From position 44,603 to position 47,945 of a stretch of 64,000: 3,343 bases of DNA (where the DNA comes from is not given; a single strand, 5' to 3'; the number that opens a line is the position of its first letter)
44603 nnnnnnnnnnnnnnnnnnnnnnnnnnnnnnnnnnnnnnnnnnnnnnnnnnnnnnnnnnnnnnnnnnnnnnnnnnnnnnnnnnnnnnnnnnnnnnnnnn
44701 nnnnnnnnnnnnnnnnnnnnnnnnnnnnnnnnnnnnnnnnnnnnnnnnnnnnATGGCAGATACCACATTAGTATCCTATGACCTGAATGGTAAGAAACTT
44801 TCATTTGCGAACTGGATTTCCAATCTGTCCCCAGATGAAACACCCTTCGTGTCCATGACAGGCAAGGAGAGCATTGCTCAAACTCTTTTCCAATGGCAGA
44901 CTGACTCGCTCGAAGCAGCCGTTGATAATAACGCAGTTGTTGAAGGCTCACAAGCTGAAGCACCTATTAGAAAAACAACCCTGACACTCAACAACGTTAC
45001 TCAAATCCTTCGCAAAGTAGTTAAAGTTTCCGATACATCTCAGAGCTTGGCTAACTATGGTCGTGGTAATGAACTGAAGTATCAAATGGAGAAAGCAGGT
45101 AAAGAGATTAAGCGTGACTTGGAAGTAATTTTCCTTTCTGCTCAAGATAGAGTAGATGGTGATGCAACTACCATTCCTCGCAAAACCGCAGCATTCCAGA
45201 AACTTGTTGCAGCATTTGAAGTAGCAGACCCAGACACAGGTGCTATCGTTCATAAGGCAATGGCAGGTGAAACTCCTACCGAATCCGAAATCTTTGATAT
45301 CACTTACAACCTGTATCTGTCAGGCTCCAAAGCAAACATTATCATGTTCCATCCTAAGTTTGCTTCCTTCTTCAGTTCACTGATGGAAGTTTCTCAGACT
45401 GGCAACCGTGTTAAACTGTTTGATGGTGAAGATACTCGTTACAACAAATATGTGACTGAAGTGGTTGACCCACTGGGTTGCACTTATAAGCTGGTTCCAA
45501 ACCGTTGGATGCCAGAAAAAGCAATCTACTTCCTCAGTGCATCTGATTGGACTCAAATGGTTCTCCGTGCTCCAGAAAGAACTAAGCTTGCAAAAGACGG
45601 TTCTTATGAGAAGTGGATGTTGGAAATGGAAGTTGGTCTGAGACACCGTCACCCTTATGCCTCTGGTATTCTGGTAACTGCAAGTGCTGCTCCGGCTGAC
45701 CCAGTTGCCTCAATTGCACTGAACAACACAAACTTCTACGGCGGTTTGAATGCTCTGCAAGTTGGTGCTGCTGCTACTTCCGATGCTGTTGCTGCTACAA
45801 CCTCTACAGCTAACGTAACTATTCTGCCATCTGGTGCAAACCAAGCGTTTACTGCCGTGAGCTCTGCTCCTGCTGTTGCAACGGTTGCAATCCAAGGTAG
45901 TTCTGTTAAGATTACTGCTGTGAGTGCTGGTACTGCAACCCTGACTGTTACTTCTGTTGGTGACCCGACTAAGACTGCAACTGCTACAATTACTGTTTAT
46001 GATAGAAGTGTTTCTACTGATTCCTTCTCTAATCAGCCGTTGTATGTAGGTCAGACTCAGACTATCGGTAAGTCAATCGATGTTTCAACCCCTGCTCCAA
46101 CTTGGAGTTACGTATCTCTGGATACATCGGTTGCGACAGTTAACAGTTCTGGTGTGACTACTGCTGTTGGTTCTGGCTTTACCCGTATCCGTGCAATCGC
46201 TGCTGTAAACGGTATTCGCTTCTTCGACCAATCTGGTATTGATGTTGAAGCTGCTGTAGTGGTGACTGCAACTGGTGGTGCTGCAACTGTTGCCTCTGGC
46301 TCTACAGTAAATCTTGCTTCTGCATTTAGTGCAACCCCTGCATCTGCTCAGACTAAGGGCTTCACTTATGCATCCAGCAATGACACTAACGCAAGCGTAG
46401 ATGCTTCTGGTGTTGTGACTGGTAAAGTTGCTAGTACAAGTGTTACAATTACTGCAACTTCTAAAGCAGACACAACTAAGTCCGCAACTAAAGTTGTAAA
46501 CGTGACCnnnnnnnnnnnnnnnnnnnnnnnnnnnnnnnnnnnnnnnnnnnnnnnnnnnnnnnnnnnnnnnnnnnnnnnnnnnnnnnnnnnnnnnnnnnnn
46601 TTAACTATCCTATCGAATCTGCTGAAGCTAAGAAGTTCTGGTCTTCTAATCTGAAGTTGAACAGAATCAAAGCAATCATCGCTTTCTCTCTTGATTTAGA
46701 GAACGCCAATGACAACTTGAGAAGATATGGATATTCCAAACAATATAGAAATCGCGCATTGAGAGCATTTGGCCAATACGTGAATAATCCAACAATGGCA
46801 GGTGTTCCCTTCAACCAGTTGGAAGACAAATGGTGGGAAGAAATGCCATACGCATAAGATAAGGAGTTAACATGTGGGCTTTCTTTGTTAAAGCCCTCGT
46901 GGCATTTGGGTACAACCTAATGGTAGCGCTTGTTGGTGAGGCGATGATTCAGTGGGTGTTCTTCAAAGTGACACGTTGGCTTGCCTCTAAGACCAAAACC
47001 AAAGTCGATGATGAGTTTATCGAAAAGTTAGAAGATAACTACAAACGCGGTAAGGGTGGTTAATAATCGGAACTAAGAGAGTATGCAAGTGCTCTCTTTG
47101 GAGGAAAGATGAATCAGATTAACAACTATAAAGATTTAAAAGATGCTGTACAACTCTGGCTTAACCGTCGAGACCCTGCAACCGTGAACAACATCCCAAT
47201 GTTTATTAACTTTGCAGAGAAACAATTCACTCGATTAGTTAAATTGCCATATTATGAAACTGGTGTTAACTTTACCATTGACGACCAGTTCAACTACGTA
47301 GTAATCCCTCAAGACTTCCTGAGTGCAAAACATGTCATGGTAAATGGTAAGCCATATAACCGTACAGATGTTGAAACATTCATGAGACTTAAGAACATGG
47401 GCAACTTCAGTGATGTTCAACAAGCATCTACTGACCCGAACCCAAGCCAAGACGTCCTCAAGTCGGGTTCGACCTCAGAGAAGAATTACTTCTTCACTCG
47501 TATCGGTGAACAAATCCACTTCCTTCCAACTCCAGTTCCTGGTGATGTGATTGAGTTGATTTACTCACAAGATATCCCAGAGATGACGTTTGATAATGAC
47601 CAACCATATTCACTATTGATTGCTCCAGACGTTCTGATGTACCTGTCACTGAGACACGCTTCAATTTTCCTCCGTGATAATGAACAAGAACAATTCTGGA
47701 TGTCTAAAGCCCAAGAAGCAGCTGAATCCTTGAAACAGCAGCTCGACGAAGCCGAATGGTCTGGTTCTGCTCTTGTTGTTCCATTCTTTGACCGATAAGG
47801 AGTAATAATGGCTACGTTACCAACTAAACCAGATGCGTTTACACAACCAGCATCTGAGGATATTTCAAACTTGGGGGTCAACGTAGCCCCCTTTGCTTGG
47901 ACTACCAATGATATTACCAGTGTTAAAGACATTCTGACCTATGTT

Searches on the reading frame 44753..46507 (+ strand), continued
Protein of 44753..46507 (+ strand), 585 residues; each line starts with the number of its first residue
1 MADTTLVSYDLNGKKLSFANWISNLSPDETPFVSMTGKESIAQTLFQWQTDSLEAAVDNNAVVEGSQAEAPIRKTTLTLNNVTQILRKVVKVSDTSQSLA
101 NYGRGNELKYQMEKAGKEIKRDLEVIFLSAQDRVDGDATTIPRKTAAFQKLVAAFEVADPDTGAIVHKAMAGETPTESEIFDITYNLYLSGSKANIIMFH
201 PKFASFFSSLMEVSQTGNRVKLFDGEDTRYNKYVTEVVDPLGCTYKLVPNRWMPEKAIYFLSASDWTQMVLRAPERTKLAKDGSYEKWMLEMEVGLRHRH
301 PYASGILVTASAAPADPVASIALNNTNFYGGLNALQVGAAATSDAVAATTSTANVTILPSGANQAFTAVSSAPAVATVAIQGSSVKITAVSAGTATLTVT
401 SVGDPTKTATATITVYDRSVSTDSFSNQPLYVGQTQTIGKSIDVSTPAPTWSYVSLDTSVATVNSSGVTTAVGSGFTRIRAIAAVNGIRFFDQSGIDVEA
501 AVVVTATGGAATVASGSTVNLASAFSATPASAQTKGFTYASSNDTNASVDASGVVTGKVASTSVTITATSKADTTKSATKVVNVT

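Call 87: predict_structure(alignment_id=A6)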
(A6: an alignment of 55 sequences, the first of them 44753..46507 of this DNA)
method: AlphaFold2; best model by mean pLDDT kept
length: 585 residues; sequences in the alignment: 55
mean_pLDDT: 80.3   pTM: 0.59
mean pLDDT of the five models: 80.3, 76.9, 76.8, 76.8, 75.7
residues with pLDDT >= 90: 270; 70-90: 185; 50-70: 47; < 50: 83
segments of 3 or more residues with pLDDT < 50: 1-41, 60-73, 97-104, 213-221, 224-231
pLDDT, mean of each block of 10 residues (from residue 1): 30 33 35 40 57 51 46 60 80 58 58 72 82 82 86 88 90 91 90 87 82 48 47 69 84 91 77 75 78 79 92 89 94 77 66 90 94 95 92 96 95 93 92 95 91 96 97 97 92 96 96 97 96 96 98 97 97 96 97
secondary structure, 60 per line:
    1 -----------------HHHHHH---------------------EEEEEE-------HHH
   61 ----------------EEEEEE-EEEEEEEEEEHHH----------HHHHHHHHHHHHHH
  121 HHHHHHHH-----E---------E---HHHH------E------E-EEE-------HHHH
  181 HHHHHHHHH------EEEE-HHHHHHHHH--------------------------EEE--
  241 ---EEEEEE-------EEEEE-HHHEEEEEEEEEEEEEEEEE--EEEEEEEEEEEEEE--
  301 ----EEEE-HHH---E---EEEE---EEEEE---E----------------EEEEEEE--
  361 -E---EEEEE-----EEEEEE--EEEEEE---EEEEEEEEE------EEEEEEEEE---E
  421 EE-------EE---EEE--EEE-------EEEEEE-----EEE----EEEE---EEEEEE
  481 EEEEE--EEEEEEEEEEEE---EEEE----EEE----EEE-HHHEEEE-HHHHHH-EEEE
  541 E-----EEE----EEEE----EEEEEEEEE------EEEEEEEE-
elements in order: H18-23 E45-50 E77-82 E84-93 H107-128 H148-151 E167-169 H177-189 E196-199 H201-209 E236-238 E244-249 E257-261 E266-282 E285-298 E305-308 E320-323 E327-331 E352-358 E366-370 E376-381 E384-389 E393-401 E408-416 E420-422 E435-437 E440-442 E450-455 E461-463 E468-471 E475-485 E488-499 E503-506 E511-513 E518-520 E525-528 H530-535 E537-541 E547-549 E554-557 E562-570 E577-584

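Call 90: fold_search(model_id=the predicted structure, library=pdb)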
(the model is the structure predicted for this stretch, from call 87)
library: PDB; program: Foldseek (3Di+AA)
matches with E <= 10: 1740; with E <= 0.001: 782
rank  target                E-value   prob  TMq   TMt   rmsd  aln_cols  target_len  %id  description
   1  7z48_F                1.7e-32  1.00  0.42  0.69  12.7       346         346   54  Bottom part (C5) of bacteriophage SU10 capsid (released 2022-08-10)
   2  7z46_D                1.7e-32  1.00  0.44  0.72  10.8       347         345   54  Top part (C5) of bacteriophage SU10 capsid (released 2022-08-24)
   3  7z46_J                2.0e-32  1.00  0.43  0.70  11.2       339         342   54  Top part (C5) of bacteriophage SU10 capsid (released 2022-08-24)
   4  7z48_B                7.0e-32  1.00  0.43  0.70  12.0       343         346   53  Bottom part (C5) of bacteriophage SU10 capsid (released 2022-08-10)
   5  7z45_C                7.4e-32  1.00  0.42  0.69  11.2       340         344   54  Central part (C10) of bacteriophage SU10 capsid (released 2022-08-24)
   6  7z48_P                8.7e-32  1.00  0.41  0.67  12.0       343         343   54  Bottom part (C5) of bacteriophage SU10 capsid (released 2022-08-10)
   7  7z48_D                1.5e-30  1.00  0.43  0.74  11.0       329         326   56  Bottom part (C5) of bacteriophage SU10 capsid (released 2022-08-10)
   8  7z48_H                1.5e-29  1.00  0.43  0.71  12.0       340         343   54  Bottom part (C5) of bacteriophage SU10 capsid (released 2022-08-10)
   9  7z48_G                1.9e-29  1.00  0.42  0.69  12.8       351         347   53  Bottom part (C5) of bacteriophage SU10 capsid (released 2022-08-10)
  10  7z46_S                4.9e-29  1.00  0.41  0.68  10.9       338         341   54  Top part (C5) of bacteriophage SU10 capsid (released 2022-08-24)
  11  7z48_C                5.5e-29  1.00  0.41  0.72   5.9       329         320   50  Bottom part (C5) of bacteriophage SU10 capsid (released 2022-08-10)
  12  7z46_A                8.2e-29  1.00  0.40  0.66  11.4       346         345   54  Top part (C5) of bacteriophage SU10 capsid (released 2022-08-24)
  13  7z4a_C                9.1e-29  1.00  0.40  0.72   5.4       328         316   49  Bacteriophage SU10 tail and bottom part of the capsid (C1) (released 2022-08-17)
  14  7z4a_G                2.8e-28  1.00  0.40  0.73  11.4       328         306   53  Bacteriophage SU10 tail and bottom part of the capsid (C1) (released 2022-08-17)
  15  7z48_T                7.5e-28  1.00  0.39  0.63  13.0       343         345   54  Bottom part (C5) of bacteriophage SU10 capsid (released 2022-08-10)
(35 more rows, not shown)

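Call 93: find_encoding_contigs(protein=P0067, flank=10000, max_places=1)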
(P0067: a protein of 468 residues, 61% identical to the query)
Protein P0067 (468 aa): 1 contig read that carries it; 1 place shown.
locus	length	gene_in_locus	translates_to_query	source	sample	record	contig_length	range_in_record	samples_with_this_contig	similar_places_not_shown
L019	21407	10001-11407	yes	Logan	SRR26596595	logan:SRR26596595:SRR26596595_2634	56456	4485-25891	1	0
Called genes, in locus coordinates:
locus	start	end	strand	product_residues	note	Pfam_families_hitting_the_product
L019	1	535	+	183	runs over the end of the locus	-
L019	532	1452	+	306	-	PF03237:Terminase_6N (weak), PF17289:Terminase_6C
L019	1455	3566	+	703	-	PF23899:SU10_portal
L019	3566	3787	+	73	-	-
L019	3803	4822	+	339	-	-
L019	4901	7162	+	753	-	PF17236:SU10_MCP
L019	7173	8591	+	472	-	PF17236:SU10_MCP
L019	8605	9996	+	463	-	PF17236:SU10_MCP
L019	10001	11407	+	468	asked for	PF17236:SU10_MCP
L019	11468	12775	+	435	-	PF17236:SU10_MCP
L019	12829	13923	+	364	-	PF17236:SU10_MCP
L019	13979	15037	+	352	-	PF17236:SU10_MCP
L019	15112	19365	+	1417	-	-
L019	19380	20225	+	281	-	-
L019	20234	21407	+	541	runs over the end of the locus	-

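Call 94: find_encoding_contigs(protein=P0061, flank=10000, max_places=1)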
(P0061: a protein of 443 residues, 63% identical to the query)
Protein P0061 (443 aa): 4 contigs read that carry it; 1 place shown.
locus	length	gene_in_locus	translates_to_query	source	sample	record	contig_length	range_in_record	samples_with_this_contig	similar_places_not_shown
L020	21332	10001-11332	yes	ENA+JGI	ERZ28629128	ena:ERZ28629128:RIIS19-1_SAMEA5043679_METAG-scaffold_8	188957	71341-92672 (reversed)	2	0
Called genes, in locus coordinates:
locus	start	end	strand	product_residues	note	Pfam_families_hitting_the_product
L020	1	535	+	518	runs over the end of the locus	PF03237:Terminase_6N, PF17289:Terminase_6C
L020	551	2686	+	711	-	PF23899:SU10_portal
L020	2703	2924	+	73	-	-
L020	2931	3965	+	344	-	-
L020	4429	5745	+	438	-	PF17236:SU10_MCP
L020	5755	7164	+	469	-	PF17236:SU10_MCP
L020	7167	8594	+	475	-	PF17236:SU10_MCP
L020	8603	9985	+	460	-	PF17236:SU10_MCP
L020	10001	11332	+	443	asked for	PF17236:SU10_MCP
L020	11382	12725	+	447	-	PF17236:SU10_MCP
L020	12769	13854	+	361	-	PF17236:SU10_MCP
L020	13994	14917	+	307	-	PF17236:SU10_MCP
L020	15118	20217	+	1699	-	-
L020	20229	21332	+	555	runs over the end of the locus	PF01391:Collagen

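Call 100: search_protein_families(library=pfam, proteins=[L020:5353-5742:+, L020:6700-7161:+, L020:8130-8591:+, L020:9533-9982:+, L020:10943-11329:+, L020:12324-12722:+, L019:5840-7159:+, L018:5931-6230:+], max_evalue=0.1)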
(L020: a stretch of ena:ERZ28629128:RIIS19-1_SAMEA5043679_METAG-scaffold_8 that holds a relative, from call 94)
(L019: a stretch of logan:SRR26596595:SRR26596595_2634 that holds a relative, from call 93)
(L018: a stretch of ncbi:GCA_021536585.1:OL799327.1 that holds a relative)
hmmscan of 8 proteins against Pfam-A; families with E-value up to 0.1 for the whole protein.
L020:5353-5742:+ (130 aa): 0 families

L020:6700-7161:+ (154 aa): 0 families

L020:8130-8591:+ (154 aa): 0 families

L020:9533-9982:+ (150 aa): 1 family
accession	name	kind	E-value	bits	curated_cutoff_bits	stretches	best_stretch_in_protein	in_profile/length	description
PF18079.6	AglB_L1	-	0.054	14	23.6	0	99-134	16-51/87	Archaeal glycosylation protein B long peripheral domain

L020:10943-11329:+ (129 aa): 0 families

L020:12324-12722:+ (133 aa): 0 families

L019:5840-7159:+ (440 aa): 1 family
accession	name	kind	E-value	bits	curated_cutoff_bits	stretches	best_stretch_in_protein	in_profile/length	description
PF06230.17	LpxI_C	-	0.074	13.4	25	0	118-179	4-64/131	LpxI C-terminal domain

L018:5931-6230:+ (100 aa): 7 families
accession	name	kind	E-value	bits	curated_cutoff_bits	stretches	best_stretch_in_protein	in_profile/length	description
PF02368.24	Big_2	-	1.6e-15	57.3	22.8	1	11-87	2-79/79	Bacterial Ig-like domain (group 2)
PF21461.3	HL_N-beta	-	2.3e-05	24.6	27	1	49-84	21-52/57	Hyaluronate lyase, N-terminal beta-sheet domain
PF19878.5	DUF6351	-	0.00033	19.8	22.4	1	41-88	37-86/655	Tannase-like family of unknown function (DUF6351)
PF13629.12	T2SS-T3SS_pil_N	-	0.0016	18.5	23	1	61-90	43-72/72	Pilus formation protein N terminal region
PF22359.2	Big-like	-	0.0029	18.2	27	1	44-91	2-48/48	Bacterial Ig-like domain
PF10604.15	Polyketide_cyc2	-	0.021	15.6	27.4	1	12-91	35-106/142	Polyketide cyclase / dehydrase and lipid transport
PF16389.11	DUF4998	-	0.042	13.8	29.1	1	31-91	47-107/199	Domain of unknown function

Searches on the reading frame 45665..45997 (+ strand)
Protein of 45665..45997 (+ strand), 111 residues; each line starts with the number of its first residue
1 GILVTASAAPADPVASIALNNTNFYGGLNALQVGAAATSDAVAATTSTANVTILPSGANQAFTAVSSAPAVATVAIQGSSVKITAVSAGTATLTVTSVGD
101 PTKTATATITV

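Call 56: search_protein_families(library=pfam, proteins=[window:45665-45997:+], max_evalue=1)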
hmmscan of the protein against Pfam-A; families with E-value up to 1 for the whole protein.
window:45665-45997:+ (111 aa): 4 families
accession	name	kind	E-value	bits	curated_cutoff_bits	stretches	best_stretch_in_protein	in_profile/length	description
PF02368.24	Big_2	-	0.00011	22.6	22.8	1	46-106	19-76/79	Bacterial Ig-like domain (group 2)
PF08141.18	SspH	-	0.014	16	25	1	66-109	10-53/58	Small acid-soluble spore protein H family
PF15915.11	BAT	-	0.11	12.8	25.8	1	35-96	52-115/156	GAF and HTH_10 associated domain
PF07206.16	Baculo_LEF-10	-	0.17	12.5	27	1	25-50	43-68/71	Baculovirus late expression factor 10 (LEF-10)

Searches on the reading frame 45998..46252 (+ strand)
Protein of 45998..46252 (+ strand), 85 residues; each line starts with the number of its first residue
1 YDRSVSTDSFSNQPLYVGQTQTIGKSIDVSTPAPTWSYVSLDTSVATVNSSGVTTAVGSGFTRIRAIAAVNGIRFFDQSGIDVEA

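Call 56: search_protein_families(library=pfam, proteins=[window:45998-46252:+], max_evalue=1)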
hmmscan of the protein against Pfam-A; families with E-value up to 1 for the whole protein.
window:45998-46252:+ (85 aa): 1 family
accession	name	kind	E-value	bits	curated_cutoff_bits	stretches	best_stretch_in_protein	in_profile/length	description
PF02368.24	Big_2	-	0.01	16.2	22.8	1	17-68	16-68/79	Bacterial Ig-like domain (group 2)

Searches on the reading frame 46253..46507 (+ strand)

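Call 56: search_protein_families(library=pfam, proteins=[window:46253-46507:+], max_evalue=1)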
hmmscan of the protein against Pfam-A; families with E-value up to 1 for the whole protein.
window:46253-46507:+ (85 aa): 1 family
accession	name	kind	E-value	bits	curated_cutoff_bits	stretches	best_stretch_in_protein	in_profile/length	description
PF02368.24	Big_2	-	8.8e-07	29.2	22.8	1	10-82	11-79/79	Bacterial Ig-like domain (group 2)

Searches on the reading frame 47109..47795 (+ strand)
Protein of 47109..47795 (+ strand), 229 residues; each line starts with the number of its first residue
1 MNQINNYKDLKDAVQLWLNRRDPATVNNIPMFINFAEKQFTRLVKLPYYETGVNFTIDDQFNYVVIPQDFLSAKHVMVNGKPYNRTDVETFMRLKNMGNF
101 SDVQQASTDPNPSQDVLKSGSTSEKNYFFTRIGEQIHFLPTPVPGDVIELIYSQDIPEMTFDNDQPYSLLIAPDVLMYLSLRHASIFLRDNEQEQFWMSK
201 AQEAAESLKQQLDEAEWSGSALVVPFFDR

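Call 4: search_protein_families(library=pfam, proteins=[window:47109-47795:+], max_evalue=0.01)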
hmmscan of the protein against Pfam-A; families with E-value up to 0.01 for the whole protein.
window:47109-47795:+ (229 aa): 1 family
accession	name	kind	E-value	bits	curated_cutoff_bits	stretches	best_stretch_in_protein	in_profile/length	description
PF24175.2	SU10_adaptor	-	8.9e-32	111.5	27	1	6-219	2-189/194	SU10 adaptor protein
